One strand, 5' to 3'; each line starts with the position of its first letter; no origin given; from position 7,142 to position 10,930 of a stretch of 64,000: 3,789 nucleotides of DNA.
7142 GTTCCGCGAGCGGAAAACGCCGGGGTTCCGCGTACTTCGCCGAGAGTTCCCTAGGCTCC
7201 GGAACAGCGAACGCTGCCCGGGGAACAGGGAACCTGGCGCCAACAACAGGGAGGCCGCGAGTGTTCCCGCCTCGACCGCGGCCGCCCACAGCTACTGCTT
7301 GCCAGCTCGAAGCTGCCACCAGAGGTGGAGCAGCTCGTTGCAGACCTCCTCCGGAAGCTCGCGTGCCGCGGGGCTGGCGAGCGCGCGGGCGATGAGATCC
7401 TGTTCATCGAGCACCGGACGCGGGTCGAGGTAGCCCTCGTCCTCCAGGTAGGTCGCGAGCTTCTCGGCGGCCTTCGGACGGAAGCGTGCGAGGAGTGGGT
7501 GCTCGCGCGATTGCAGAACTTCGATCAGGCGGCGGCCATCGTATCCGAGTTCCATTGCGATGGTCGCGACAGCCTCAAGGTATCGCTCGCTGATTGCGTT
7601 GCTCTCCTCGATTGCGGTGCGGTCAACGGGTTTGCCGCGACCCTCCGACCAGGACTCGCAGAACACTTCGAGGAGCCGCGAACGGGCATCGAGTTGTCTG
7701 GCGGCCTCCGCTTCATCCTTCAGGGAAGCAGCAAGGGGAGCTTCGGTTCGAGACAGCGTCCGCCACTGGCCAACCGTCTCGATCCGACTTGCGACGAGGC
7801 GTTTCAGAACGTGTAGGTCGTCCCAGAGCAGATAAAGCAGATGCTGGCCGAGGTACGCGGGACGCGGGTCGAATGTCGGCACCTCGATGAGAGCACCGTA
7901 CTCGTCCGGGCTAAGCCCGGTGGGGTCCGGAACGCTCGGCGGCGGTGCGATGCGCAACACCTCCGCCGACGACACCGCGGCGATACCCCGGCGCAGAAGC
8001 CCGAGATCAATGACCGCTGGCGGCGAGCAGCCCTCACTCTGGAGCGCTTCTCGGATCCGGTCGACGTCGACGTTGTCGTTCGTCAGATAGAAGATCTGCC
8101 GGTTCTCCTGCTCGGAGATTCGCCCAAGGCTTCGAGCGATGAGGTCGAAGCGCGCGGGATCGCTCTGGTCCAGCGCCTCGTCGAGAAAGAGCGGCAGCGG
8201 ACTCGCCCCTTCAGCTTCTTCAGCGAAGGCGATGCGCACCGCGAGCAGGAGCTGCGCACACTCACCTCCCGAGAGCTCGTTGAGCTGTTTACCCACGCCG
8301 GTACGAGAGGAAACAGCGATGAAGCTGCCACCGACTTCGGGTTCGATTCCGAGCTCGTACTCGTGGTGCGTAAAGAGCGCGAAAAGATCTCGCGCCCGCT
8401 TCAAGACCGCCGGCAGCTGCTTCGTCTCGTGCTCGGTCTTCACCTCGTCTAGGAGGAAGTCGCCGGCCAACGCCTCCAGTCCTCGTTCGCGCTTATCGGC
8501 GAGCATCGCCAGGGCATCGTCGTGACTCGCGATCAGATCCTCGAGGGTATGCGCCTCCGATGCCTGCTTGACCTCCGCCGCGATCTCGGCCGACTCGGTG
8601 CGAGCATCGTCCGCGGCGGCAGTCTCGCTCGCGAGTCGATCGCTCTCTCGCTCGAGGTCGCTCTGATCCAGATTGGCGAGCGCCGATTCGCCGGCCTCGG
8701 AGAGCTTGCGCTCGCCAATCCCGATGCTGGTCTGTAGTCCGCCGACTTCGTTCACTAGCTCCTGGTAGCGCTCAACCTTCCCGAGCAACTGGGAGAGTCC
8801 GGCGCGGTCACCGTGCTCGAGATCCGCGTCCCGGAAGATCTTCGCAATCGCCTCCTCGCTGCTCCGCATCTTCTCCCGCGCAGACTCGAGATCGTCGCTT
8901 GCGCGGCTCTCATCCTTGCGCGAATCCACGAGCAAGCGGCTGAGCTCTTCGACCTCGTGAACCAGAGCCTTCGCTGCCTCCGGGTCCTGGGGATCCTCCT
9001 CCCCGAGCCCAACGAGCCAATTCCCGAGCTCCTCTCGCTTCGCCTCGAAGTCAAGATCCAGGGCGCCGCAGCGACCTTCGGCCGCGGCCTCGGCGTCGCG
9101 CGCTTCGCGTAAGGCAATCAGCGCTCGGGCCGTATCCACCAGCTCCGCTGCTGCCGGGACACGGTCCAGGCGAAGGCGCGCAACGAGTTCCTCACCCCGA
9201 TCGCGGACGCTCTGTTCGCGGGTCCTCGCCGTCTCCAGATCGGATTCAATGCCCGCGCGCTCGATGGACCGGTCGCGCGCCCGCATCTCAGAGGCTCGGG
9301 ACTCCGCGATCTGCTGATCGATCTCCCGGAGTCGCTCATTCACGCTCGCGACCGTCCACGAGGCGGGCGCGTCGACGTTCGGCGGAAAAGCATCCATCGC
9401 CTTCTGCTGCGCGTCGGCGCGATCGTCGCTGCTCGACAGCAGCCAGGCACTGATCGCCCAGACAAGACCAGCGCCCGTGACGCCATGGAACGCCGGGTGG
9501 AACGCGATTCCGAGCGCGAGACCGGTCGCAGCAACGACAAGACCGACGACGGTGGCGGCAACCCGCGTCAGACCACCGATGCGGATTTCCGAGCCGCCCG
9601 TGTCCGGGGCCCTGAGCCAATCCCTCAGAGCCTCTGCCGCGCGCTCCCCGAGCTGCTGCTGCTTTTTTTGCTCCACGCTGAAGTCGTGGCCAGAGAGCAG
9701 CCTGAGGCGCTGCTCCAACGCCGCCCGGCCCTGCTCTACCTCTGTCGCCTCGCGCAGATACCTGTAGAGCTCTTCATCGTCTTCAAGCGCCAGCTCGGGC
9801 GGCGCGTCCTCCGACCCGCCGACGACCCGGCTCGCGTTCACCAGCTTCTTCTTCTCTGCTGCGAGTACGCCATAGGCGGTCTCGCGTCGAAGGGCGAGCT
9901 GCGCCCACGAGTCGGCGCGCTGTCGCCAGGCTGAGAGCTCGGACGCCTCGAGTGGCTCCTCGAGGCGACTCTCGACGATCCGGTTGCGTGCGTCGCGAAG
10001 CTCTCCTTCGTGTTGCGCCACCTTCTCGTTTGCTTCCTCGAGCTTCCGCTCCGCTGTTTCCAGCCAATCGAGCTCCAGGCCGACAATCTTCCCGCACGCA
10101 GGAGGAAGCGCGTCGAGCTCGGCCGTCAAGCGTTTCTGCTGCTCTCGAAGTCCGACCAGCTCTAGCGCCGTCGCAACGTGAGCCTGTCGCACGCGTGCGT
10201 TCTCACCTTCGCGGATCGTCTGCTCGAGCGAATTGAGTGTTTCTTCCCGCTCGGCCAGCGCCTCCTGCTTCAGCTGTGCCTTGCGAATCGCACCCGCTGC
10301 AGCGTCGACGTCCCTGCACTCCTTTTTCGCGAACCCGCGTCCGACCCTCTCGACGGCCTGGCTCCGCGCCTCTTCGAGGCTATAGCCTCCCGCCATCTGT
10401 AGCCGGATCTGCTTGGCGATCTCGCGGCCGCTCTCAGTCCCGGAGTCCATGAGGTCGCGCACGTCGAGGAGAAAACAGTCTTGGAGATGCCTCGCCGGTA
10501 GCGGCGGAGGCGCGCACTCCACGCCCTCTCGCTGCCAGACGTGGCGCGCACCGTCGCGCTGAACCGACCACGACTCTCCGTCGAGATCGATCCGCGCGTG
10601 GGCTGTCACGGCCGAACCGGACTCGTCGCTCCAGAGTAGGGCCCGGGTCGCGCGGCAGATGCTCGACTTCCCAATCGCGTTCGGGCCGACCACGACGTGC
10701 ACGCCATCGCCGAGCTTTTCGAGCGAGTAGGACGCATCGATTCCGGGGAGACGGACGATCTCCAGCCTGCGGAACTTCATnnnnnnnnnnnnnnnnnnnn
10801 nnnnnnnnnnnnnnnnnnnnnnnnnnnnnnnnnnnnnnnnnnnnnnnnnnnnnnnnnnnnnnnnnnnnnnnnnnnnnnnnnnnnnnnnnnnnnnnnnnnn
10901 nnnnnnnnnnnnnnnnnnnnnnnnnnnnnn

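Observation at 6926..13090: Rad50/SbcC-like ATPase plus Mre11/SbcD-like nuclease pair as a repeat-bracketed cassette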

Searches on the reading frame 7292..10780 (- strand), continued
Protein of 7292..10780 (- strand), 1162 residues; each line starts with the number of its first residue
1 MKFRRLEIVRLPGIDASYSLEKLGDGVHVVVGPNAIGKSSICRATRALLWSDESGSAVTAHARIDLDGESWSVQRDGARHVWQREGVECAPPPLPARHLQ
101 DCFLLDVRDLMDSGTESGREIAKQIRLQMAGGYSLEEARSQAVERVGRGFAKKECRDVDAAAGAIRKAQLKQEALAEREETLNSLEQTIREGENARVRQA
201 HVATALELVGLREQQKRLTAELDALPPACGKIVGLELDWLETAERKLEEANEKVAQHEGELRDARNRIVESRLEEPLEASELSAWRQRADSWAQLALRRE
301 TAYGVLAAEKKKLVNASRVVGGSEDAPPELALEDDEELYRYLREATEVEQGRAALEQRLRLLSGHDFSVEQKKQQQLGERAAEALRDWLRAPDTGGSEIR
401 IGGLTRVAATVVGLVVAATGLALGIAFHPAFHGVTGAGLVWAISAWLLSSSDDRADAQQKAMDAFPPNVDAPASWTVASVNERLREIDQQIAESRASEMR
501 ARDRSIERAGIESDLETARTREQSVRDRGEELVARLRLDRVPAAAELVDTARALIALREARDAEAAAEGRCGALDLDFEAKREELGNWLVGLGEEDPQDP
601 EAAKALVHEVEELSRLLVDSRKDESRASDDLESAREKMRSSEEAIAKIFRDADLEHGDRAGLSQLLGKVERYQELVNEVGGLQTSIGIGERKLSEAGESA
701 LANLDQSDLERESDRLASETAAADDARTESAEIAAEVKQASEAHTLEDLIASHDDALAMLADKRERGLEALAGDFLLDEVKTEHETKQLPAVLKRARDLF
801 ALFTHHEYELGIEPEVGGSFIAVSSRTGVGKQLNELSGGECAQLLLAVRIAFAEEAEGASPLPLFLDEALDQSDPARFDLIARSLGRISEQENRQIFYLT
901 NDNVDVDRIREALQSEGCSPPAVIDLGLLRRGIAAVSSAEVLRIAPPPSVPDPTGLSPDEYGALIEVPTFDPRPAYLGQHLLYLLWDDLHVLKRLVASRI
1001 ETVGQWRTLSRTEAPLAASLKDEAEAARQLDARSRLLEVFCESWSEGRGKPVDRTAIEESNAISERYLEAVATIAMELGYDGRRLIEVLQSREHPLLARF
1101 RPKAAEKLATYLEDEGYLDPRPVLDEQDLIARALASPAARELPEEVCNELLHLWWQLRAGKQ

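Call 78: fold_search(model_id=the predicted structure, library=pdb)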
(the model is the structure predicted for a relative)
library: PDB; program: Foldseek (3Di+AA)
matches with E <= 10: 987; with E <= 0.001: 72
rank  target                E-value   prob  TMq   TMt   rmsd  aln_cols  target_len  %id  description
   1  7qcd_A                6.6e-13  1.00  0.19  0.21  122.6      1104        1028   13  CryoEM structure of the Smc5/6-holocomplex (composite structure) (released 2022-09-21)
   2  6yvu_B                8.4e-13  1.00  0.21  0.20  116.4      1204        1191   12  Condensin complex from S.cerevisiae ATP-free apo non-engaged state (released 2020-07-15)
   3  7yqh_B                1.0e-12  1.00  0.19  0.20  105.3      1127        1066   12  Cryo-EM structure of 8-subunit Smc5/6 (released 2024-01-31)
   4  8i4x_B                5.9e-12  1.00  0.19  0.20  107.0      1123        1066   12  Cryo-EM structure of 5-subunit Smc5/6 (released 2024-06-26)
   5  8i13_B                7.4e-12  1.00  0.17  0.19  106.7      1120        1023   12  Cryo-EM structure of 6-subunit Smc5/6 (released 2024-06-26)
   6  7zr1_D                2.3e-11  1.00  0.21  0.29  104.9      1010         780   13  Chaetomium thermophilum Mre11-Rad50-Nbs1 complex bound to ATPyS (composite structure) (released 2023-01-11)
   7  8i4x_A                3.8e-11  1.00  0.20  0.21  111.7      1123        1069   12  Cryo-EM structure of 5-subunit Smc5/6 (released 2024-06-26)
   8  7zr1_C                1.0e-10  1.00  0.20  0.28  103.0      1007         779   15  Chaetomium thermophilum Mre11-Rad50-Nbs1 complex bound to ATPyS (composite structure) (released 2023-01-11)
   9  7qcd_B                1.4e-10  1.00  0.16  0.18  110.5      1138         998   12  CryoEM structure of the Smc5/6-holocomplex (composite structure) (released 2022-09-21)
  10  9gm6_B                7.0e-10  1.00  0.15  0.15  65.3      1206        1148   15  MukBEF in a nucleotide-bound state with open neck gate (heads core) (released 2025-03-26)
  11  6yvu_A                1.5e-09  1.00  0.17  0.18  115.3      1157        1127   14  Condensin complex from S.cerevisiae ATP-free apo non-engaged state (released 2020-07-15)
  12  9gm6_A                1.7e-09  1.00  0.13  0.13  52.1      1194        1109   15  MukBEF in a nucleotide-bound state with open neck gate (heads core) (released 2025-03-26)
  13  7yqh_A                1.8e-09  1.00  0.20  0.22  114.9      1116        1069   11  Cryo-EM structure of 8-subunit Smc5/6 (released 2024-01-31)
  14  8i13_A                3.0e-09  1.00  0.15  0.16  109.3      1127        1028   12  Cryo-EM structure of 6-subunit Smc5/6 (released 2024-06-26)
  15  9gm9_A                1.2e-08  1.00  0.12  0.14  50.9      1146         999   15  MukBEF in a DNA capture state (released 2025-03-26)
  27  3qf7_A                2.7e-05  1.00  0.11  0.32   6.8       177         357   23  The Mre11:Rad50 complex forms an ATP dependent molecular clamp in DNA double-strand break repair (released 2011-04-20)
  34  3qf7_B                1.6e-04  1.00  0.11  0.31   6.8       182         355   22  The Mre11:Rad50 complex forms an ATP dependent molecular clamp in DNA double-strand break repair (released 2011-04-20)
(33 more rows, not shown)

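Call 116: search_protein_families(library=pfam, proteins=[L004:13637-15280:+, L004:3998-5152:+], max_evalue=0.01)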
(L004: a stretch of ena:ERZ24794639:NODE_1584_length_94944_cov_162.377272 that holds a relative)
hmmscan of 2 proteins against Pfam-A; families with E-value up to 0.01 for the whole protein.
L004:13637-15280:+ (547 aa): 0 families

L004:3998-5152:+ (384 aa): 0 families

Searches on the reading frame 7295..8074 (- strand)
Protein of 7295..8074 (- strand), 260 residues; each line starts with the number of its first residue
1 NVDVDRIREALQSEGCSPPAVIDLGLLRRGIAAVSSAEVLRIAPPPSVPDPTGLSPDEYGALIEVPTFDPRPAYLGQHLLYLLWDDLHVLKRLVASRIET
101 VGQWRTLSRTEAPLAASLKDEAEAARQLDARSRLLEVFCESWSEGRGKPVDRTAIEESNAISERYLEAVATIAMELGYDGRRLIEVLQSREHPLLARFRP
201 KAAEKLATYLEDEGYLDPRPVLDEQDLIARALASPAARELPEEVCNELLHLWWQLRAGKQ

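Call 108: search_solved_structures(query=window:7295-8074:-, max_evalue=10)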
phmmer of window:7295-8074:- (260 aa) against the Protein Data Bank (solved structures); distinct sequences matched with E-value up to 10: 0.
